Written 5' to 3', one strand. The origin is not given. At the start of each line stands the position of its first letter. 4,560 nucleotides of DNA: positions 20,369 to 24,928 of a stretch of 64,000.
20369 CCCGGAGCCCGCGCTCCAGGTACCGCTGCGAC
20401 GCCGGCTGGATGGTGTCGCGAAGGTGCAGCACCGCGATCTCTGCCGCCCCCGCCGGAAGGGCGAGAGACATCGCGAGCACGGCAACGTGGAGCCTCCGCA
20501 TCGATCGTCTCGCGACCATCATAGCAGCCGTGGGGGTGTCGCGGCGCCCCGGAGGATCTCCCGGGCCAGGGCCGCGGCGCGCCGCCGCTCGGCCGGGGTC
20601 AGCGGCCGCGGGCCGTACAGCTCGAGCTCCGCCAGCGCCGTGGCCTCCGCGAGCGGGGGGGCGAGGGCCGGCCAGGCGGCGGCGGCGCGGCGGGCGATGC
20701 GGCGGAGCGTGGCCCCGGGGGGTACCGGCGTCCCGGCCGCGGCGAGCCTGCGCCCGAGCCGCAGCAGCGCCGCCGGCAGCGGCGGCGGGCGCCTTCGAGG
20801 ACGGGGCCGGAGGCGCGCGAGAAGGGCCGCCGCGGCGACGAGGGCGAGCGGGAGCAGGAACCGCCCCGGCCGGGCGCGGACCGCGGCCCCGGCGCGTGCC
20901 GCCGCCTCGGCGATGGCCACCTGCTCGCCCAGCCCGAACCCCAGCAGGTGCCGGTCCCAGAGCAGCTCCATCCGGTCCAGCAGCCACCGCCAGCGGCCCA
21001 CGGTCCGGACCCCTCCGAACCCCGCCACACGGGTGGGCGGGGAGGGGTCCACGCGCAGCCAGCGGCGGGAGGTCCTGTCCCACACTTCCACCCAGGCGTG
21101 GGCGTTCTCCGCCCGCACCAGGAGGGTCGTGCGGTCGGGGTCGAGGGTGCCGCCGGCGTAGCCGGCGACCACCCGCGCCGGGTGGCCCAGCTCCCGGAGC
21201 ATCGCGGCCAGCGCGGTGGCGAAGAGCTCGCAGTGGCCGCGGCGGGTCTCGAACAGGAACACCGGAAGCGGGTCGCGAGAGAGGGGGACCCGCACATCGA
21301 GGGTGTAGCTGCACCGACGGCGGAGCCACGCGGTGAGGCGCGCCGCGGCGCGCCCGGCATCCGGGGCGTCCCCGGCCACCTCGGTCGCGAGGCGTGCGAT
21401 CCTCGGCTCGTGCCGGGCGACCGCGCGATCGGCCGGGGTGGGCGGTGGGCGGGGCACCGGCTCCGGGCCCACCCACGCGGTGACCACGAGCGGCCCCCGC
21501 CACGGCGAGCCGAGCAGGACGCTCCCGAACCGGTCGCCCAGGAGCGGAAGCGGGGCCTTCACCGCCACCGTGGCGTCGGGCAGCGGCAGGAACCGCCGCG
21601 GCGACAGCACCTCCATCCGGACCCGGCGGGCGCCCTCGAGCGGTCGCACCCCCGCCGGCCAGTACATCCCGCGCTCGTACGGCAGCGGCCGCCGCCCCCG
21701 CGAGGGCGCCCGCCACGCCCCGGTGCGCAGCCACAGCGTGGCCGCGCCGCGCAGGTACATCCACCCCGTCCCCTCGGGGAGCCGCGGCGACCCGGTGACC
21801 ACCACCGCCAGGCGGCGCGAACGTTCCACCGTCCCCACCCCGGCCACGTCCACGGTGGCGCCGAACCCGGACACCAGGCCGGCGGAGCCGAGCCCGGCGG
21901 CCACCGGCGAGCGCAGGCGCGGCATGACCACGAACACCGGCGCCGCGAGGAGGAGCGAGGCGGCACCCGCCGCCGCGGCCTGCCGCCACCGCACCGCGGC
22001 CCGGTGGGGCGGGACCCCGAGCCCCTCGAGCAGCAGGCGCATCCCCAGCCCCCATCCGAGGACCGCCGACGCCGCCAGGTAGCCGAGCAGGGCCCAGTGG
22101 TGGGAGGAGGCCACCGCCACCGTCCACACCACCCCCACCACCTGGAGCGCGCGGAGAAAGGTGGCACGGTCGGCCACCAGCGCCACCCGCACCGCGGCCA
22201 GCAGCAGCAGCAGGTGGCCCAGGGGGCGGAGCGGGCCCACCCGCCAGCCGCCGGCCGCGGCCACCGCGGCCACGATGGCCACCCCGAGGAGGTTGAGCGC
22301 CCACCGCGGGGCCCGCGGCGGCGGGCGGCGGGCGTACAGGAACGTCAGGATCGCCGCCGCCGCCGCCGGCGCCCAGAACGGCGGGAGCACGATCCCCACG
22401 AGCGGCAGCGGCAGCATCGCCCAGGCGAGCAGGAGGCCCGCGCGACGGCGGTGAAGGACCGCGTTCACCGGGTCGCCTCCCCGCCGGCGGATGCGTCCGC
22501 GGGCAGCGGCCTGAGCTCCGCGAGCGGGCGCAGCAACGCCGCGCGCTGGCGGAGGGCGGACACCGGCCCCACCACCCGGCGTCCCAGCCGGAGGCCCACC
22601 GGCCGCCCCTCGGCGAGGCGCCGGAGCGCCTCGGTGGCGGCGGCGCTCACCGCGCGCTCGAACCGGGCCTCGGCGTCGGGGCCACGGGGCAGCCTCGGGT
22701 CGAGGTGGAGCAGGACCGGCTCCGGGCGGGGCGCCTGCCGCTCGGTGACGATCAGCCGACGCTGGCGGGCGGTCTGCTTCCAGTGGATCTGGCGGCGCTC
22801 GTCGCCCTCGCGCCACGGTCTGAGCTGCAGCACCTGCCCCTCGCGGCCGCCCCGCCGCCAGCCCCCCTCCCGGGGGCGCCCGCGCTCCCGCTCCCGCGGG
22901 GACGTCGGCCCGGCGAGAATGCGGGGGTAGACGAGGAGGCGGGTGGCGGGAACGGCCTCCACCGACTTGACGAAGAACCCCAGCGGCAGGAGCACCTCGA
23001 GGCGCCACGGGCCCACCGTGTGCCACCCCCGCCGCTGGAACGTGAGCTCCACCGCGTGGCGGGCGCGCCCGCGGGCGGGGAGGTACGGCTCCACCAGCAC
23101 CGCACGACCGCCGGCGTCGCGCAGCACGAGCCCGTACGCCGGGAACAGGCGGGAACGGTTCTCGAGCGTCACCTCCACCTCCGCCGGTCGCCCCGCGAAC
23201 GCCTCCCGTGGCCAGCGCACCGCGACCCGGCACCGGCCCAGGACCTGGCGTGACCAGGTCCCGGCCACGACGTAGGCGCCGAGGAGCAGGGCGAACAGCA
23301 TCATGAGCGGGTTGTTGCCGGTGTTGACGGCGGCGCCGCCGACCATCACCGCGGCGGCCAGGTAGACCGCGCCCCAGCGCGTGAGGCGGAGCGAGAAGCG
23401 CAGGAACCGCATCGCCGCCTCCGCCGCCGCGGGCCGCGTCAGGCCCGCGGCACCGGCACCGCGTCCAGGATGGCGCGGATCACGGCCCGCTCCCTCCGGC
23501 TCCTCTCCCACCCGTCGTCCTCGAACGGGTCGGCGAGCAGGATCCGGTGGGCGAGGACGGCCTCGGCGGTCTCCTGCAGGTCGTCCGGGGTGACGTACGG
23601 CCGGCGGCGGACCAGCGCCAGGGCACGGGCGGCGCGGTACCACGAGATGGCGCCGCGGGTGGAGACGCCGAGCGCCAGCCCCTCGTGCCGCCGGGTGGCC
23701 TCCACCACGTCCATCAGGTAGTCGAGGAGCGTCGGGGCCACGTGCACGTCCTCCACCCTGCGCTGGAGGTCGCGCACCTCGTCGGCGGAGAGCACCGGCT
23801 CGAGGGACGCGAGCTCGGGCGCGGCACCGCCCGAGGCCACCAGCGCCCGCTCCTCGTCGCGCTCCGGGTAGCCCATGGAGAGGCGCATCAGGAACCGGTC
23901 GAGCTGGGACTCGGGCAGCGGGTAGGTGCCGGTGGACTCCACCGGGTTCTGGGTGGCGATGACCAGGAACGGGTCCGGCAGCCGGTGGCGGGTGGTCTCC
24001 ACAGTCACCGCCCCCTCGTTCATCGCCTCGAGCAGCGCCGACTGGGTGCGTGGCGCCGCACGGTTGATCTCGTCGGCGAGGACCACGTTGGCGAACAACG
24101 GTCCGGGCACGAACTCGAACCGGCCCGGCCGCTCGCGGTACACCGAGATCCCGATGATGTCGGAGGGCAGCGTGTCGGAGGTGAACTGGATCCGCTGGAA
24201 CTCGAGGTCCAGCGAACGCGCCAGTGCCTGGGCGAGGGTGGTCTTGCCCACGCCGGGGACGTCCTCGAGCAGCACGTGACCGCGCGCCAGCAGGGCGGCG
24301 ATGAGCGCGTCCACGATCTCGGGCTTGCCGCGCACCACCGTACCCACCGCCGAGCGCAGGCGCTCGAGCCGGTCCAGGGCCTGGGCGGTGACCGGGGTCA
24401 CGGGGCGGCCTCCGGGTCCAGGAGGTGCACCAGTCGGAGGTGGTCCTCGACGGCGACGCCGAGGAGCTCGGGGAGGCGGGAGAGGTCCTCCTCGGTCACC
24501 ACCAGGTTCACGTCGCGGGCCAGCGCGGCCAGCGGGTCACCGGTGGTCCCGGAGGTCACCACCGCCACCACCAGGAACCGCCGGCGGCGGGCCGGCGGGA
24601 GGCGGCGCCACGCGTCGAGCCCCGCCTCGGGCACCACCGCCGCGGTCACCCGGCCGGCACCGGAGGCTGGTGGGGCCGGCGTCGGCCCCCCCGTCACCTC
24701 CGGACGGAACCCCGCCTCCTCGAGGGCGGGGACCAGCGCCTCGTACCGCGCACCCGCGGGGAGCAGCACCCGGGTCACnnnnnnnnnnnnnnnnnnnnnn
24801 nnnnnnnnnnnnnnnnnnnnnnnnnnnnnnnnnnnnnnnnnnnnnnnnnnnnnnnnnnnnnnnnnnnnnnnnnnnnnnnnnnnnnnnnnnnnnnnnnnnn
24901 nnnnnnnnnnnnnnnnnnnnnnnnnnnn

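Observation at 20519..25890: Probable PilT pseudo-ATPase heading a MoxR-DUF58-transglutaminase operon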

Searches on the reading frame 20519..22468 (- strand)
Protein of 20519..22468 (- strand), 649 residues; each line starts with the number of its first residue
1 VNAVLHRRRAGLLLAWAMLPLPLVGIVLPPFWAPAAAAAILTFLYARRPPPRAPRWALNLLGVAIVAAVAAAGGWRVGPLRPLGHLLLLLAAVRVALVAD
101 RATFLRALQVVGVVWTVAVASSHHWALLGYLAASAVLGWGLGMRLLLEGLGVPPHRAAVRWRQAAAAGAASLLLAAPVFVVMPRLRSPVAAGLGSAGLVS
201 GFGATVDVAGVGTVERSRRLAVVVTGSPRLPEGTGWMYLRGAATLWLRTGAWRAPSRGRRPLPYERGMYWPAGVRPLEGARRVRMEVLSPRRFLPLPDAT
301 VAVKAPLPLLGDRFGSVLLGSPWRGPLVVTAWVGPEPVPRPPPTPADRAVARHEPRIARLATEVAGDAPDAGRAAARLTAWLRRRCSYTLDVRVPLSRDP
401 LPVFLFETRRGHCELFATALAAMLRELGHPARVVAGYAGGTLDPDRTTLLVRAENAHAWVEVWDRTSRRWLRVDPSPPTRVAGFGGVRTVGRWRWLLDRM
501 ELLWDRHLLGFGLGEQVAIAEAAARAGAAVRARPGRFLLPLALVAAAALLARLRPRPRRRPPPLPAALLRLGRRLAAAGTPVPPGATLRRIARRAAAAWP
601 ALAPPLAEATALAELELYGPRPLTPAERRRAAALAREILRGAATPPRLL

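Call 4: search_protein_families(library=pfam, proteins=[window:20519-22468:-], max_evalue=0.01)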
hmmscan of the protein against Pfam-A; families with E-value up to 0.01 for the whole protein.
window:20519-22468:- (649 aa): 3 families
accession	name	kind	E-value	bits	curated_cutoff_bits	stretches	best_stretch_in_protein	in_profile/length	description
PF01841.26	Transglut_core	-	4.8e-24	85.2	23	1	359-475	2-108/108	Transglutaminase-like superfamily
PF11992.13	TgpA_N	-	2.4e-14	53.5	30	1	13-308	2-303/333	TgpA N-terminal domain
PF13559.11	DUF4129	-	1.9e-09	37.9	24.8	1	568-636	2-69/69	Domain of unknown function (DUF4129)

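Call 6: search_protein_families(library=ncbifam, proteins=[window:20519-22468:-], max_evalue=0.01)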
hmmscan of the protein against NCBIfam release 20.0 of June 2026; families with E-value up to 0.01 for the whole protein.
window:20519-22468:- (649 aa): 0 families

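Call 68: search_solved_structures(query=window:20519-22468:-, show_alignments=1, max_evalue=0.001)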
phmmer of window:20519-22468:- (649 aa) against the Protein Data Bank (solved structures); distinct sequences matched with E-value up to 0.001: 1.
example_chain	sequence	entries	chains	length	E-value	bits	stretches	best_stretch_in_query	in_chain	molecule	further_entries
6g49_A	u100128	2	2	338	4.3e-19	71.8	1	354-476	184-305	Protein-glutamine gamma-glutamyltransferase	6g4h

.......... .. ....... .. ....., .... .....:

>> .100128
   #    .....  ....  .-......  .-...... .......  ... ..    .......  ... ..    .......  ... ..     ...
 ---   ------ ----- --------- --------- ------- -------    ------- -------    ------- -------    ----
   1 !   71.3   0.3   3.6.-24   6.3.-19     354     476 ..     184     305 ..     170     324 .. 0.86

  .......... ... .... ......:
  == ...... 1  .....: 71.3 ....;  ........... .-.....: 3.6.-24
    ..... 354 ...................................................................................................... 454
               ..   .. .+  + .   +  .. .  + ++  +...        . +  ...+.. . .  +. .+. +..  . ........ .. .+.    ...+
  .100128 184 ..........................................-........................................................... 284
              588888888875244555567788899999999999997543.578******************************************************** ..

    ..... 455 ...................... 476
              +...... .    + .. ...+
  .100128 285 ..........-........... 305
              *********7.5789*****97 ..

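Call 93: search_protein_families(library=padloc, proteins=[window:20519-22468:-], max_evalue=0.001)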
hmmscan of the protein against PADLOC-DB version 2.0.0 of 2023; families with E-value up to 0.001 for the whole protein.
window:20519-22468:- (649 aa): 0 families

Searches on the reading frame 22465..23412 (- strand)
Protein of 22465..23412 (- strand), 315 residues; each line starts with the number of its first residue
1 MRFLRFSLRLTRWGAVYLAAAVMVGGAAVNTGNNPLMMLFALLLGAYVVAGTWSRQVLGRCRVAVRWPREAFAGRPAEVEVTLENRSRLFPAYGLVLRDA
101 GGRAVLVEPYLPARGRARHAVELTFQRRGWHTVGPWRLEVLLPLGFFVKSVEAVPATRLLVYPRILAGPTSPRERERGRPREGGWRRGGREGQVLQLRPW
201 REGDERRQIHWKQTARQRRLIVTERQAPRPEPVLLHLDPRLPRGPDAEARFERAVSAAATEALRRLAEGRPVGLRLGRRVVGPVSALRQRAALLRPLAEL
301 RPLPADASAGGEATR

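Call 4: search_protein_families(library=pfam, proteins=[window:22465-23412:-], max_evalue=0.01)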
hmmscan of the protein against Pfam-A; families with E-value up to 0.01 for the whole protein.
window:22465-23412:- (315 aa): 1 family
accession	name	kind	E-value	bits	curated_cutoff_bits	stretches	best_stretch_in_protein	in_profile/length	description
PF01882.25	DUF58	-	3.4e-06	26.9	23.4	1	197-278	2-85/216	Protein of unknown function DUF58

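Call 6: search_protein_families(library=ncbifam, proteins=[window:22465-23412:-], max_evalue=0.01)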
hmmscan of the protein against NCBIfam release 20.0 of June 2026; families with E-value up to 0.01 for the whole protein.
window:22465-23412:- (315 aa): 0 families

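Call 93: search_protein_families(library=padloc, proteins=[window:22465-23412:-], max_evalue=0.001)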
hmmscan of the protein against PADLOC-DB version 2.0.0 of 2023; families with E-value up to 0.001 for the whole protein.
window:22465-23412:- (315 aa): 0 families

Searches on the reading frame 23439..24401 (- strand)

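Call 4: search_protein_families(library=pfam, proteins=[window:23439-24401:-], max_evalue=0.01)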
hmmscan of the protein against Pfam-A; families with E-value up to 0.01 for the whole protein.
window:23439-24401:- (320 aa): 11 families
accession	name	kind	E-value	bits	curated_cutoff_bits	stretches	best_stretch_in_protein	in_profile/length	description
PF07726.17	AAA_3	-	3.4e-62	208.6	27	1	42-172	1-131/131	ATPase family associated with various cellular activities (AAA)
PF17863.7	AAA_lid_2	-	4e-21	75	22.7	1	234-299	1-65/74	AAA lid domain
PF07728.20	AAA_5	-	1.1e-16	61.6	22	1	42-170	1-139/139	AAA domain (dynein-related subfamily)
PF20030.5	bpMoxR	-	5e-12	45.8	27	1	14-213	5-204/205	MoxR domain in the MoxR-vWA-beta-propeller ternary systems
PF05496.18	RuvB_N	-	2.8e-07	30.8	27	1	40-131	33-112/159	Holliday junction DNA helicase RuvB P-loop domain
PF00004.35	AAA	-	7.1e-07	30.2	21.2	1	45-154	3-111/131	ATPase family associated with various cellular activities (AAA)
PF07724.20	AAA_2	-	9.9e-05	22.9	27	1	42-152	5-124/166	AAA domain (Cdc48 subfamily)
PF01078.27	Mg_chelatase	-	0.00029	20.7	20.3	0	23-62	5-44/207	Magnesium chelatase, subunit ChlI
PF20720.3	nSTAND3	-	0.00096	19.3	27.2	1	31-64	8-41/155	Novel STAND NTPase 3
PF13238.12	AAA_18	-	0.0073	17.2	29.4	0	48-68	6-25/128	AAA domain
PF13191.12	AAA_16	-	0.0091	16.9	32.6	0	41-75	25-57/167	AAA ATPase domain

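Call 6: search_protein_families(library=ncbifam, proteins=[window:23439-24401:-], max_evalue=0.01)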
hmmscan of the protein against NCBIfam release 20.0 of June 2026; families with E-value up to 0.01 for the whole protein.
window:23439-24401:- (320 aa): 15 families
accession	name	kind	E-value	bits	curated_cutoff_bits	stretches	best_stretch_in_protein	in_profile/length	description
TIGR02031.1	BchD-ChlD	equivalog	1.2e-14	54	499.55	1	45-292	21-276/608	magnesium chelatase ATPase subunit D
TIGR02442.1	Cob-chelat-sub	hypoth_equivalog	8.8e-12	44.3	779.45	1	105-305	129-328/641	putative cobaltochelatase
TIGR02640.1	gas_vesic_GvpN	equivalog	1.1e-07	31.7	266.8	1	108-190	110-196/262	gas vesicle protein GvpN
NF047784.1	MadB_ATPase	equivalog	2.1e-07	30.4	475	1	106-238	141-260/298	MadB family AAA-type ATPase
TIGR00635.1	ruvB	equivalog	1.3e-06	27.7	299.05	1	41-129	31-107/305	Holliday junction branch migration DNA helicase RuvB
TIGR02030.1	BchI-ChlI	equivalog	1.8e-06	27.4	466.95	1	108-309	136-334/337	magnesium chelatase ATPase subunit I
NF000868.0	PRK00080.1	equivalog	1.4e-05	24.2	282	1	40-129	51-128/330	Holliday junction branch migration DNA helicase RuvB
NF009943.0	PRK13406.1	equivalog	2.1e-05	23.2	571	1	106-293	96-261/585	magnesium chelatase subunit D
NF001679.0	PRK00440.1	equivalog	3.4e-05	23.1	303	1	41-129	40-129/322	replication factor C small subunit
NF010054.0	PRK13531.1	equivalog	3.8e-05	22.9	681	1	9-240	8-243/498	ATPase RavA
NF003226.0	PRK04195.1-1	equivalog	0.00045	19.3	588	1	41-77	41-76/405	replication factor C large subunit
TIGR02639.1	ClpA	equivalog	0.0019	16.5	993.15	0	41-140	488-593/734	ATP-dependent Clp protease ATP-binding subunit ClpA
TIGR00764.1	lon_rel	equivalog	0.0046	15.6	516.6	0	23-65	20-62/608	ATP-dependent protease LonB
NF009883.0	PRK13341.1-4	equivalog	0.0085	14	668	0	41-134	56-143/729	AAA family ATPase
NF008263.0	PRK11034.1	equivalog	0.0085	14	1350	0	41-154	489-609/758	ATP-dependent Clp protease ATP-binding subunit ClpA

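Call 93: search_protein_families(library=padloc, proteins=[window:23439-24401:-], max_evalue=0.001)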
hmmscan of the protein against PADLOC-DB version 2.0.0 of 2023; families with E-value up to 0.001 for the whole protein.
window:23439-24401:- (320 aa): 2 families
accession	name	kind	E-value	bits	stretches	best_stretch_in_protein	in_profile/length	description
PDLC04232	IetA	-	1.9e-05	22.2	1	37-73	113-149/330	-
PDLC00915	TRIP13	-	0.00093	16.7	0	40-70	63-93/302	TRIP13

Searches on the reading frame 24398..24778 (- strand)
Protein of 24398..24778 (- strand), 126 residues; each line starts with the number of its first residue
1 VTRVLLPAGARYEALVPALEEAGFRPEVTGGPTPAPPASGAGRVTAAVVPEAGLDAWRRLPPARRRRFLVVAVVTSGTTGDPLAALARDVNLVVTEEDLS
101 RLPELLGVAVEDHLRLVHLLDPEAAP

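Call 4: search_protein_families(library=pfam, proteins=[window:24398-24778:-], max_evalue=0.01)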
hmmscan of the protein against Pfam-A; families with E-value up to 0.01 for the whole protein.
window:24398-24778:- (126 aa): 0 families

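Call 6: search_protein_families(library=ncbifam, proteins=[window:24398-24778:-], max_evalue=0.01)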
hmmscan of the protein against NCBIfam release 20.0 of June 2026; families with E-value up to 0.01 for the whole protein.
window:24398-24778:- (126 aa): 0 families

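Call 25: predict_structure(alignment_id=A1)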
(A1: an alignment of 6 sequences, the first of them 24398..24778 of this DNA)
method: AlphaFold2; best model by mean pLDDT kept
length: 126 residues; sequences in the alignment: 6
mean_pLDDT: 86.4   pTM: 0.79
mean pLDDT of the five models: 86.4, 85.6, 85.1, 84.4, 84.0
residues with pLDDT >= 90: 72; 70-90: 39; 50-70: 14; < 50: 1
segments of 3 or more residues with pLDDT < 50: none
pLDDT, mean of each block of 10 residues (from residue 1): 88 94 91 58 82 89 85 95 93 95 94 85 67
secondary structure, 60 per line:
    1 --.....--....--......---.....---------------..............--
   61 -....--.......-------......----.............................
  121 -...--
elements in order: E3-7 H10-13 H16-21 E25-29 E45-50 H51-58 H62-65 E68-74 H82-87 E92-95 H96-120

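Call 33: fold_search(model_id=the predicted structure, library=pdb)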
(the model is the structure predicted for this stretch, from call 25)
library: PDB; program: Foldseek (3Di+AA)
matches with E <= 10: 1052; with E <= 0.001: 0
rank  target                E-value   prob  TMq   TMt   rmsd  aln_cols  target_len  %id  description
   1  1qo0_E                3.8e-03  0.99  0.52  0.37   7.5       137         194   17  Amide receptor of the amidase operon of Pseudomonas aeruginosa (AmiC) complexed with the negative regulator AmiR. (released 1999-12-23)
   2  1qo0_D                4.9e-03  0.99  0.53  0.38   7.8       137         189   17  Amide receptor of the amidase operon of Pseudomonas aeruginosa (AmiC) complexed with the negative regulator AmiR. (released 1999-12-23)
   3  5xp0_B                6.3e-03  0.99  0.54  0.51   4.5       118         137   11  Crystal structure of master biofilm regulator CsgD regulatory domain (released 2018-06-20)
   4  7e1h_B                1.2e-02  0.99  0.52  0.56   4.6       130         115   16  crystal structure of RD-BEF (released 2022-02-09)
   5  4dn6_A                1.3e-02  1.00  0.60  0.60   4.1       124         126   17  Crystal structure of a putative pilus assembly protein (cpaE) from Burkholderia thailandensis E264 at 2.80 A resolutio (released 2012-02-29)
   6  3grc_A                1.4e-02  0.97  0.50  0.51   5.5       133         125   15  Crystal structure of a sensor protein from Polaromonas sp. JS666 (released 2009-04-14)
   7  5xp0_A                1.5e-02  0.87  0.39  0.38   8.3       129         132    8  Crystal structure of master biofilm regulator CsgD regulatory domain (released 2018-06-20)
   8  4dad                  1.6e-02  0.99  0.53  0.50   5.5       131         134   18  Crystal structure of a Putative pilus assembly-related protein (BPSS2195) from Burkholderia pseudomallei K96243 at 2.50  (released 2012-01-25)
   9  2pln                  2.0e-02  0.99  0.54  0.57   4.3       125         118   12  Crystal structure analysis of HP1043, an orphan resonse regulator of h. pylori (released 2007-05-01)
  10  1zes_C                2.3e-02  0.98  0.53  0.55   5.4       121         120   17  BeF3- activated PhoB receiver domain (released 2005-09-20)
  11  8phn                  2.4e-02  0.97  0.52  0.52   4.9       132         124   13  Receiver domain from hybrid Histidine Kinase 3 from Chaetomium thermophilum (released 2024-07-03)
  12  3b2n                  2.6e-02  0.98  0.51  0.53   4.8       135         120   13  Crystal structure of DNA-binding response regulator, LuxR family, from Staphylococcus aureus (released 2007-10-30)
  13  8uvx_A                2.6e-02  0.97  0.53  0.33   4.5       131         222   11  CosR DNA bound form I (released 2024-01-31)
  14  6rg9                  2.6e-02  0.85  0.38  0.22   5.2       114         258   10  Crystal structure of NAD kinase 1 from Listeria monocytogenes in complexe with an inhibitor (released 2020-02-19)
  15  2jb9_A                2.8e-02  0.97  0.53  0.55   4.6       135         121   16  PhoB response regulator receiver domain constitutively-active double mutant D10A and D53E. (released 2007-01-04)
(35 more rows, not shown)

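Call 93: search_protein_families(library=padloc, proteins=[window:24398-24778:-], max_evalue=0.001)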
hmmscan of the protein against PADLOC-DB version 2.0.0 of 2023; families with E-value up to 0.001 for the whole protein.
window:24398-24778:- (126 aa): 0 families
